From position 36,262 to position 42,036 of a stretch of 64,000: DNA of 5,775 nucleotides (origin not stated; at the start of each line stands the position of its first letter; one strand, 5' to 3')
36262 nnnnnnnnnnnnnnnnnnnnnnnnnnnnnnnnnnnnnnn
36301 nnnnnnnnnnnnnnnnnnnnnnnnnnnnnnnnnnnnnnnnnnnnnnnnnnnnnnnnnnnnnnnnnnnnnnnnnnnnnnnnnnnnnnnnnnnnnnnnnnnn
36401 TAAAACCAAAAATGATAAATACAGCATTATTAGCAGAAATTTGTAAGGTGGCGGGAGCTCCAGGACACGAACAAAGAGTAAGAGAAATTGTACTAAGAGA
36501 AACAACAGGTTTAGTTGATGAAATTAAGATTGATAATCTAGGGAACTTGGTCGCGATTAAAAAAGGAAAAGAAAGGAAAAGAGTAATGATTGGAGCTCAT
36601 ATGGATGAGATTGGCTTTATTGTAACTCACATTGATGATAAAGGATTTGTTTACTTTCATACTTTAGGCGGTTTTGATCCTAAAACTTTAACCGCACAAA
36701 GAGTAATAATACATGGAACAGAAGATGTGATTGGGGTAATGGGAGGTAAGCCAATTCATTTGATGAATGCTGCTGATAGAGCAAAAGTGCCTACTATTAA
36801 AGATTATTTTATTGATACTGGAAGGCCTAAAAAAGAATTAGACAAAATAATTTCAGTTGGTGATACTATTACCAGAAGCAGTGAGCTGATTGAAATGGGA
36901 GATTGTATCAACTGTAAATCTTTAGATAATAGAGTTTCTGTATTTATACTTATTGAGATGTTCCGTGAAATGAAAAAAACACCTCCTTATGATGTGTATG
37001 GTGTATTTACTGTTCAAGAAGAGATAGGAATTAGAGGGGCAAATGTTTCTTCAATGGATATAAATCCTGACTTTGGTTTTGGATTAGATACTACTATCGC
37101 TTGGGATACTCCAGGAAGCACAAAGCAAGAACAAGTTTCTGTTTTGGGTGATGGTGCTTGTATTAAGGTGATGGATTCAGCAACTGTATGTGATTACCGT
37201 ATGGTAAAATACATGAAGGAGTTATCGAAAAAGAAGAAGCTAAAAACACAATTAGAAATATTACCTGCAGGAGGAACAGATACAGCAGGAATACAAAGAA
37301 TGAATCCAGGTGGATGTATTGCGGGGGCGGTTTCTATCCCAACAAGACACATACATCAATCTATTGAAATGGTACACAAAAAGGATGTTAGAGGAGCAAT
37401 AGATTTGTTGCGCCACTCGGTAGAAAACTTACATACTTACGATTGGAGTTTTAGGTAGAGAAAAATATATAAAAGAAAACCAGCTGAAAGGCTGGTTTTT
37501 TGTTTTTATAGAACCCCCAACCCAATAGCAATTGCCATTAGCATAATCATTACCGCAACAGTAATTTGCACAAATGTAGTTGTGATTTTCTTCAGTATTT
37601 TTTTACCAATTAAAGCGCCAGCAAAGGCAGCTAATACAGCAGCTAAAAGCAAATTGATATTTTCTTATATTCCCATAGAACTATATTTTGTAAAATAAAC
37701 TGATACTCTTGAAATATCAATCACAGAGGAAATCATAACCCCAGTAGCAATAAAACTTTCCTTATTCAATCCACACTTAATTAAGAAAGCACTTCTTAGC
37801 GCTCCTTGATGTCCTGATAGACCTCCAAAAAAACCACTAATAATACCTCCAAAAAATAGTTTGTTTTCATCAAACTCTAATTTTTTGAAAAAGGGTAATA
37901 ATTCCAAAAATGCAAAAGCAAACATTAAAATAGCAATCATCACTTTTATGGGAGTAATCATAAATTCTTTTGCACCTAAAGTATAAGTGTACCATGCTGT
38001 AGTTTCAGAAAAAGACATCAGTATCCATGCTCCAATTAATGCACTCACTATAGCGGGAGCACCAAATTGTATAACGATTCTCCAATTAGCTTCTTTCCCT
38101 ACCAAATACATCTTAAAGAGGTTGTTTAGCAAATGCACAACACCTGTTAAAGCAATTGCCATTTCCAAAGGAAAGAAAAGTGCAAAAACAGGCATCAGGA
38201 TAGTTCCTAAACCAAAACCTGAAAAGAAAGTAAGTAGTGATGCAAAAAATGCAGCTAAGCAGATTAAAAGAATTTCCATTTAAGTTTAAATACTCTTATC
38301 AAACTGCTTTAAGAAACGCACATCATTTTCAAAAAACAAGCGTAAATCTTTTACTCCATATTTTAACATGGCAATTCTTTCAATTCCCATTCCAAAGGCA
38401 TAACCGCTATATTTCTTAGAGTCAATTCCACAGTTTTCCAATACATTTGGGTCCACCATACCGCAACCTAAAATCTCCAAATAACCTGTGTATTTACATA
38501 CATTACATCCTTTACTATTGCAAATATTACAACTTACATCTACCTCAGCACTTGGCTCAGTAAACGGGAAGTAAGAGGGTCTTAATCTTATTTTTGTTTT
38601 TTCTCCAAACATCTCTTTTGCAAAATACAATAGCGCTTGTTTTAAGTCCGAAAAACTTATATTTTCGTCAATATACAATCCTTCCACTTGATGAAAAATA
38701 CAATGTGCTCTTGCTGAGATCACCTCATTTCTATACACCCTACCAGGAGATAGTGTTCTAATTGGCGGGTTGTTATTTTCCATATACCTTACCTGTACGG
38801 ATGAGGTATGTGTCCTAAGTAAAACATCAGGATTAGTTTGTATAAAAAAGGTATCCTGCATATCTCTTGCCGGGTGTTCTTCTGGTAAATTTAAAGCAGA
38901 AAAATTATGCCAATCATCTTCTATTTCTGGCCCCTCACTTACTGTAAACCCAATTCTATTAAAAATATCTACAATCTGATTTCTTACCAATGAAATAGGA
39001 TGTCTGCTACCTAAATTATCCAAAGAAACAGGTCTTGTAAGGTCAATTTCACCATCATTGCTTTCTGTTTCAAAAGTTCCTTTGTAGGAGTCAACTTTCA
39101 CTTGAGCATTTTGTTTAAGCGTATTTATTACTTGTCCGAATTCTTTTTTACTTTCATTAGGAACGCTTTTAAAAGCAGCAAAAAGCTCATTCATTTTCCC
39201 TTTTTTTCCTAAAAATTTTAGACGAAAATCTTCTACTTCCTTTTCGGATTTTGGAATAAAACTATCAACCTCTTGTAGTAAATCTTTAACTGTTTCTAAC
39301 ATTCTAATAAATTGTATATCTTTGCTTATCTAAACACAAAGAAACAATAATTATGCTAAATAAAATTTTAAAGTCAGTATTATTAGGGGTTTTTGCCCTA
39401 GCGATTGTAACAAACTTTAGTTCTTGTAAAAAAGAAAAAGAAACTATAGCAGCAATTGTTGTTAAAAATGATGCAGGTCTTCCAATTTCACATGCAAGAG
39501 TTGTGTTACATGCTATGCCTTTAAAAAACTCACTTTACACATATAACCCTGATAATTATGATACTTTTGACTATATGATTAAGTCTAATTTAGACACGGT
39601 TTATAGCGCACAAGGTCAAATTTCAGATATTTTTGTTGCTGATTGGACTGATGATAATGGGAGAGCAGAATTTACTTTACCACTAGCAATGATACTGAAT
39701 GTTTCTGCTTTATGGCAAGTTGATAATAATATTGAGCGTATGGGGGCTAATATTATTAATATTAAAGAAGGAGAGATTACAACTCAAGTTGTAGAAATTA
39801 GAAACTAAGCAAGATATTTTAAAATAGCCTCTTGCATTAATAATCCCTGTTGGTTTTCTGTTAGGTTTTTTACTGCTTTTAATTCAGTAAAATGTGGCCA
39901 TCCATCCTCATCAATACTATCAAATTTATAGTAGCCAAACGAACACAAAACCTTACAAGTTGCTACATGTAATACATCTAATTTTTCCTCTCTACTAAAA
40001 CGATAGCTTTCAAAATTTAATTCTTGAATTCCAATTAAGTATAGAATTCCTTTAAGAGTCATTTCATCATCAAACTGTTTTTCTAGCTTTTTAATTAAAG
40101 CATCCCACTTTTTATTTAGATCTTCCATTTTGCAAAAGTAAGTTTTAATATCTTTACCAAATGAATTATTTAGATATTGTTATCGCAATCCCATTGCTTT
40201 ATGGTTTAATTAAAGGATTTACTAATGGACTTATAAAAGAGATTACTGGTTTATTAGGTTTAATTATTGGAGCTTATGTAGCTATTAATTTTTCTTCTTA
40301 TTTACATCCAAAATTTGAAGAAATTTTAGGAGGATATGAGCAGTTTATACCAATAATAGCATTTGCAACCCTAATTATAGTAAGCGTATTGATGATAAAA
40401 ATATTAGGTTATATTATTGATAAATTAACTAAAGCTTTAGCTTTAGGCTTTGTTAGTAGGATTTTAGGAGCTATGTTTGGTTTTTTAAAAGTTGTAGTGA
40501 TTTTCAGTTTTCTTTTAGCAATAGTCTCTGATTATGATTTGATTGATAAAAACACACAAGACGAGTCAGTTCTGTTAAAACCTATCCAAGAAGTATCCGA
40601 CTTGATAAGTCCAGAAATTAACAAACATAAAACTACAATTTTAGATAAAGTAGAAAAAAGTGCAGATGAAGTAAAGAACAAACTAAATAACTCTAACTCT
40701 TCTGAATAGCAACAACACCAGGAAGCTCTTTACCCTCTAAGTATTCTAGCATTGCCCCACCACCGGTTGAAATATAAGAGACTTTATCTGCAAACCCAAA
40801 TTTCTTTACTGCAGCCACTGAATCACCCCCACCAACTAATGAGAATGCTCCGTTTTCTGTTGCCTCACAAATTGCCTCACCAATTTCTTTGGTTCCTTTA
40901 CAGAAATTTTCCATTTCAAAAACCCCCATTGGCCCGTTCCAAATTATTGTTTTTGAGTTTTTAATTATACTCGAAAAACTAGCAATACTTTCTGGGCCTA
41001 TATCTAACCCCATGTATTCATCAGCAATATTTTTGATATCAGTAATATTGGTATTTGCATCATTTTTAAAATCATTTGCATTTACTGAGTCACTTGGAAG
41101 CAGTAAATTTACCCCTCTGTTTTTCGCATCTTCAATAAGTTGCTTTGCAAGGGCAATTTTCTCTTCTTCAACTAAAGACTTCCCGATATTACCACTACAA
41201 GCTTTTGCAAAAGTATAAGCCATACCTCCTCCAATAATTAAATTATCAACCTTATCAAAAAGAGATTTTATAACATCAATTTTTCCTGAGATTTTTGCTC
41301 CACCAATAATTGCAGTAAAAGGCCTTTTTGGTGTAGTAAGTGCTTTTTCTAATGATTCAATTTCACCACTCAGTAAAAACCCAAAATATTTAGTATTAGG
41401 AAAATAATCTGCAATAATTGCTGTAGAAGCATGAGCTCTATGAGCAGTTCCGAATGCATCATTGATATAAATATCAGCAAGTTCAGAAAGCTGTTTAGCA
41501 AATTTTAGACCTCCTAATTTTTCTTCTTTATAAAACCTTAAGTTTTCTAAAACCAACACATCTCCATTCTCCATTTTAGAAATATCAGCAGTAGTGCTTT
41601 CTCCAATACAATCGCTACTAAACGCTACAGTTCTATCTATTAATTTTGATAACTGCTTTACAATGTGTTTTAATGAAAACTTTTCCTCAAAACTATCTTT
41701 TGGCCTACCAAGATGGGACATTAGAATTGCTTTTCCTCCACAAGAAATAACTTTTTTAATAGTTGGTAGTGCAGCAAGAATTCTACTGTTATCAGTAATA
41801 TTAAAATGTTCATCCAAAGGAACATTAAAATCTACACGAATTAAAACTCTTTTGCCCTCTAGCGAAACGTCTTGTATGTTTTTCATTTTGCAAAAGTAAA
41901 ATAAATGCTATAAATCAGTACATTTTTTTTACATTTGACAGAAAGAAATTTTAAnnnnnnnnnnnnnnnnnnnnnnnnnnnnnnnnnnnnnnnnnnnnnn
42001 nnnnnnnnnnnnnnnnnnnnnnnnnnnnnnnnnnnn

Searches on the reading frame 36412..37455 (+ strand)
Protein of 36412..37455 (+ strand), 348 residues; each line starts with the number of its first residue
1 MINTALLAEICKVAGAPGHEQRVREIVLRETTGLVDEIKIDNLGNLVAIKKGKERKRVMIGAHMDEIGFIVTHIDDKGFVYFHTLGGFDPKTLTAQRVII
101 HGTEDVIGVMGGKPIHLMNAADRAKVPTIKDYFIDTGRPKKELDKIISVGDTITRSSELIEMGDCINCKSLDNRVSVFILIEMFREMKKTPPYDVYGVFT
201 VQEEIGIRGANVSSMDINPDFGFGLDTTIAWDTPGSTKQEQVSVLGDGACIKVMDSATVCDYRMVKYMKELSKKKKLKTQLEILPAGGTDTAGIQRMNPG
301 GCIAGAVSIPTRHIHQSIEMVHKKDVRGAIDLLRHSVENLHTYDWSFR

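Call 42: search_protein_families(library=pfam, proteins=[window:36412-37455:+], max_evalue=0.00001)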
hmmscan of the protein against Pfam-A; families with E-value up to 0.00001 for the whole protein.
window:36412-37455:+ (348 aa): 2 families
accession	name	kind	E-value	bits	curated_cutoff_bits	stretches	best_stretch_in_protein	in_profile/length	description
PF05343.19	Peptidase_M42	-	1.4e-86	290.6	23.2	1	44-332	1-292/292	M42 glutamyl aminopeptidase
PF01546.33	Peptidase_M20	-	7.8e-06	26.4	24.6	0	171-338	34-205/206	Peptidase family M20/M25/M40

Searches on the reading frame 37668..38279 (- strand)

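Call 42: search_protein_families(library=pfam, proteins=[window:37668-38279:-], max_evalue=0.00001)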
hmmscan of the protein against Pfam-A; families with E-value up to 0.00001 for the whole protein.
window:37668-38279:- (204 aa): 1 family
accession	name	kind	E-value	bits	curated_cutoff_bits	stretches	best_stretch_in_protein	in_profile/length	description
PF01925.25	TauE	-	1.4e-18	67.9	32.6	1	7-196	2-186/237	Sulfite exporter TauE/SafE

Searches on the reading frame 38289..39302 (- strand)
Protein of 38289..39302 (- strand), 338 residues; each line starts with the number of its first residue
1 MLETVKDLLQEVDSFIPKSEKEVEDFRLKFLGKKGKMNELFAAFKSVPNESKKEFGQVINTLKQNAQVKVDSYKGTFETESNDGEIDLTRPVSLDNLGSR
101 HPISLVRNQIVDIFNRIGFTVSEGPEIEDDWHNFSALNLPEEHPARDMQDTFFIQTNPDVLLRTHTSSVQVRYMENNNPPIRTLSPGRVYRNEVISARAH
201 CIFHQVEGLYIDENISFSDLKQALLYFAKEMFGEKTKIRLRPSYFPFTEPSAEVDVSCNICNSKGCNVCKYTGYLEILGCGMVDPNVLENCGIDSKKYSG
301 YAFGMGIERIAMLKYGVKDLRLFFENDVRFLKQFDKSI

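Call 43: search_protein_families(library=pfam, proteins=[window:38289-39302:-], max_evalue=0.00001)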
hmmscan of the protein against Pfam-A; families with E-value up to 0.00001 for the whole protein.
window:38289-39302:- (338 aa): 2 families
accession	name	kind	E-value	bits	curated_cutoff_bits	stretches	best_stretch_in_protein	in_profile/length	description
PF01409.25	tRNA-synt_2d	-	1.2e-98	330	19.8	1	86-334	2-246/246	tRNA synthetases class II core domain (F)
PF02912.23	Phe_tRNA-synt_N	-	2.2e-16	60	22.3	1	19-80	2-63/69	Aminoacyl tRNA synthetase class II, N-terminal domain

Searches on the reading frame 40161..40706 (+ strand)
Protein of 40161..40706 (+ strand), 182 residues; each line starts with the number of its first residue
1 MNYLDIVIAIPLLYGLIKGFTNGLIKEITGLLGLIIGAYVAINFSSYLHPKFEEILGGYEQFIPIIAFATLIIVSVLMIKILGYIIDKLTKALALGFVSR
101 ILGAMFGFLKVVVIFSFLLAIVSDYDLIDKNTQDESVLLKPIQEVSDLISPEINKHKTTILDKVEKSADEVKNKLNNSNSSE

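Call 43: search_protein_families(library=pfam, proteins=[window:40161-40706:+], max_evalue=0.00001)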
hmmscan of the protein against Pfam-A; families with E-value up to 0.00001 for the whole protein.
window:40161-40706:+ (182 aa): 1 family
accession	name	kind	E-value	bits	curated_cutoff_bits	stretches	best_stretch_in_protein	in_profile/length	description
PF02674.22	Colicin_V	-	3e-28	99.1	29.3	1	4-145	1-142/144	Colicin V production protein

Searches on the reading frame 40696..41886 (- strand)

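Call 43: search_protein_families(library=pfam, proteins=[window:40696-41886:-], max_evalue=0.00001)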
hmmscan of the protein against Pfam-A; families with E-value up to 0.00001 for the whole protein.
window:40696-41886:- (397 aa): 1 family
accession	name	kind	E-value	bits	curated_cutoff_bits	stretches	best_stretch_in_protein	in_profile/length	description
PF00162.24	PGK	-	2.4e-157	524.3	27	1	4-386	1-379/379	Phosphoglycerate kinase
